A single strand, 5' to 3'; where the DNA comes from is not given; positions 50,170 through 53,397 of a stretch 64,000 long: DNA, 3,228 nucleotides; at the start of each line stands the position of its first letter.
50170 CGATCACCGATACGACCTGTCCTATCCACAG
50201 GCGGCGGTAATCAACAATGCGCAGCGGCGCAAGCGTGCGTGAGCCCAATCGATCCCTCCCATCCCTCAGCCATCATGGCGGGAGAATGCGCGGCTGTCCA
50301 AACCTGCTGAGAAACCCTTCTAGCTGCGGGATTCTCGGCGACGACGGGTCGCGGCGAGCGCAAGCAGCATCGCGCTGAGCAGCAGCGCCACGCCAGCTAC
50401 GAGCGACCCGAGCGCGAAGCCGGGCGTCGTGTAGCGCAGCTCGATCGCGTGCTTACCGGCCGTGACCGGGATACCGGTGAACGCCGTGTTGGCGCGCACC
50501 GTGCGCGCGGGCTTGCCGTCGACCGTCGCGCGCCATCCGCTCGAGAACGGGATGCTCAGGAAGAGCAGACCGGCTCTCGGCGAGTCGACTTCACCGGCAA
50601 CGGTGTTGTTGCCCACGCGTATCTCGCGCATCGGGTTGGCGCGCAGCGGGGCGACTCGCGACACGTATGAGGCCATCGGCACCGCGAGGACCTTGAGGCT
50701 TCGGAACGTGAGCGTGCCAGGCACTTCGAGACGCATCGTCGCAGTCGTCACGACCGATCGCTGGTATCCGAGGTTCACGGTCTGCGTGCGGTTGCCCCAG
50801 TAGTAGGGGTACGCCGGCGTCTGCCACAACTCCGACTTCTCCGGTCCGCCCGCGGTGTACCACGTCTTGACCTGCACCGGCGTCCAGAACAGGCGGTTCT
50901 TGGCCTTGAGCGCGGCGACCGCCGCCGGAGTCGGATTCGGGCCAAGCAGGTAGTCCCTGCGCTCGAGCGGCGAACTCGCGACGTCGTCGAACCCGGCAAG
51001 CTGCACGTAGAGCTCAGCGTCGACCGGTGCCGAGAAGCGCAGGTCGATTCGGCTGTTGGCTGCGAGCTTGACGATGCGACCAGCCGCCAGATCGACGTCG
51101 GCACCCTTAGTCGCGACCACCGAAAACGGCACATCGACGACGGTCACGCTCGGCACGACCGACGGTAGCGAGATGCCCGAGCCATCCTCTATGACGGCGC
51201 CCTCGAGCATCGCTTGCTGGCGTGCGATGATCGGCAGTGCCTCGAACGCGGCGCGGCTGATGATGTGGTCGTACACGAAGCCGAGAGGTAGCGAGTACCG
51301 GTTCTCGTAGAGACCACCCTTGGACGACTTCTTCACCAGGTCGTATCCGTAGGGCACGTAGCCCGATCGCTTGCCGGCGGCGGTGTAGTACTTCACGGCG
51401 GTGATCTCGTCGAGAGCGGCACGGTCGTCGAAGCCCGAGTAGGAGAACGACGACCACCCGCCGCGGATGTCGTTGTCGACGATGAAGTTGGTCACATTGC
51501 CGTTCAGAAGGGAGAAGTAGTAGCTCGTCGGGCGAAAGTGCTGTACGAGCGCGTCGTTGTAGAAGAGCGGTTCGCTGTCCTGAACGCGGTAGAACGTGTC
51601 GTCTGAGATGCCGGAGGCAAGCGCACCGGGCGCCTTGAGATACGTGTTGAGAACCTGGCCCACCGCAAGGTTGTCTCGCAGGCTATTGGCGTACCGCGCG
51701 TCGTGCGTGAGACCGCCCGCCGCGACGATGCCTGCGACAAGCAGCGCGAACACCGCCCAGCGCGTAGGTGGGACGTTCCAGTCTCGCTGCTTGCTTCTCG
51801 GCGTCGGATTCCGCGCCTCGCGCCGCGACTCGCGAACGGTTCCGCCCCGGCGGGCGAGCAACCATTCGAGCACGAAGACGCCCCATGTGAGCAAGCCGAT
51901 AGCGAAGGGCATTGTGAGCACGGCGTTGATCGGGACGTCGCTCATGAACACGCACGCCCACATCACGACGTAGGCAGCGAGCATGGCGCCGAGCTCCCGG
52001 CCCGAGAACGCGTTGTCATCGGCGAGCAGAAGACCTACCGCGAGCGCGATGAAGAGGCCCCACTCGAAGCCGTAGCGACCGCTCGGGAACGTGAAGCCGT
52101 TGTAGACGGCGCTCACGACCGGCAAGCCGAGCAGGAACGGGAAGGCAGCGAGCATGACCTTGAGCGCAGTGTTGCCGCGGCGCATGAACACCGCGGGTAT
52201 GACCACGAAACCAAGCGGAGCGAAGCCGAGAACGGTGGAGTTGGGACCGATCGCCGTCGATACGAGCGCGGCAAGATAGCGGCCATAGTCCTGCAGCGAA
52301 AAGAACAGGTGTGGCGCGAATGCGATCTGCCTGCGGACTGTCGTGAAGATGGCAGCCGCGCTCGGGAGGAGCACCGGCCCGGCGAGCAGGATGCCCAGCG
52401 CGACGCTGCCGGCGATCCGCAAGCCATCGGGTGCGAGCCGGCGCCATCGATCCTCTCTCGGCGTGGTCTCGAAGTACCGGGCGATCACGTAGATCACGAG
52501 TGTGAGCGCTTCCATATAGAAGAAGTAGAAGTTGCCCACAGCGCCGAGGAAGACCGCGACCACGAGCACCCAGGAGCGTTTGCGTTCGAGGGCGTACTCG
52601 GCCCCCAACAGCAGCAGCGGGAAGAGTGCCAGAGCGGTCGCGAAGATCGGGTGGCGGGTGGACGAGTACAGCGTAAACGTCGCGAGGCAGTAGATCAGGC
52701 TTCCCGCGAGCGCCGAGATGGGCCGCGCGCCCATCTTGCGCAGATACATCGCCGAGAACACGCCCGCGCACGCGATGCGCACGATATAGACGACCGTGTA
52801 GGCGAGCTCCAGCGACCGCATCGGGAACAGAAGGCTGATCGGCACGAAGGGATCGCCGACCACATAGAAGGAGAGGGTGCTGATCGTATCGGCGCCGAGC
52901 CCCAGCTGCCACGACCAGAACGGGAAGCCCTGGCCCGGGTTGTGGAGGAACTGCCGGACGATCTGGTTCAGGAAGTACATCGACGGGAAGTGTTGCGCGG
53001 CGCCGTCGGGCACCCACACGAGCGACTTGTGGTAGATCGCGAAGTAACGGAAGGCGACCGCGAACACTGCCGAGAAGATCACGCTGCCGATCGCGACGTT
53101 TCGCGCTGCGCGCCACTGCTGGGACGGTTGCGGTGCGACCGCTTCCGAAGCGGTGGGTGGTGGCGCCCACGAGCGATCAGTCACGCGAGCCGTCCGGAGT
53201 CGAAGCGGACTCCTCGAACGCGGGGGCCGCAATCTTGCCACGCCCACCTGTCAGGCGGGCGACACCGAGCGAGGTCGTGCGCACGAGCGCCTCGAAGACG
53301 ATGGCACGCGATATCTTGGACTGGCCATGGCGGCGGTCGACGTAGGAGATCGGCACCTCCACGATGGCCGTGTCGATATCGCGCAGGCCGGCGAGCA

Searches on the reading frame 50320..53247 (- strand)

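Call 72: search_protein_families(library=pfam, proteins=[window:50320-53247:-], max_evalue=0.00001)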
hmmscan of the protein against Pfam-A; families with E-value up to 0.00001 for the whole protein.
window:50320-53247:- (975 aa): 1 family
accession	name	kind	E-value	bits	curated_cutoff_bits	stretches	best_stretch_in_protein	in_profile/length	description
PF09586.16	YfhO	-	2.3e-101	341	28.5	1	64-950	13-834/835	Bacterial membrane protein YfhO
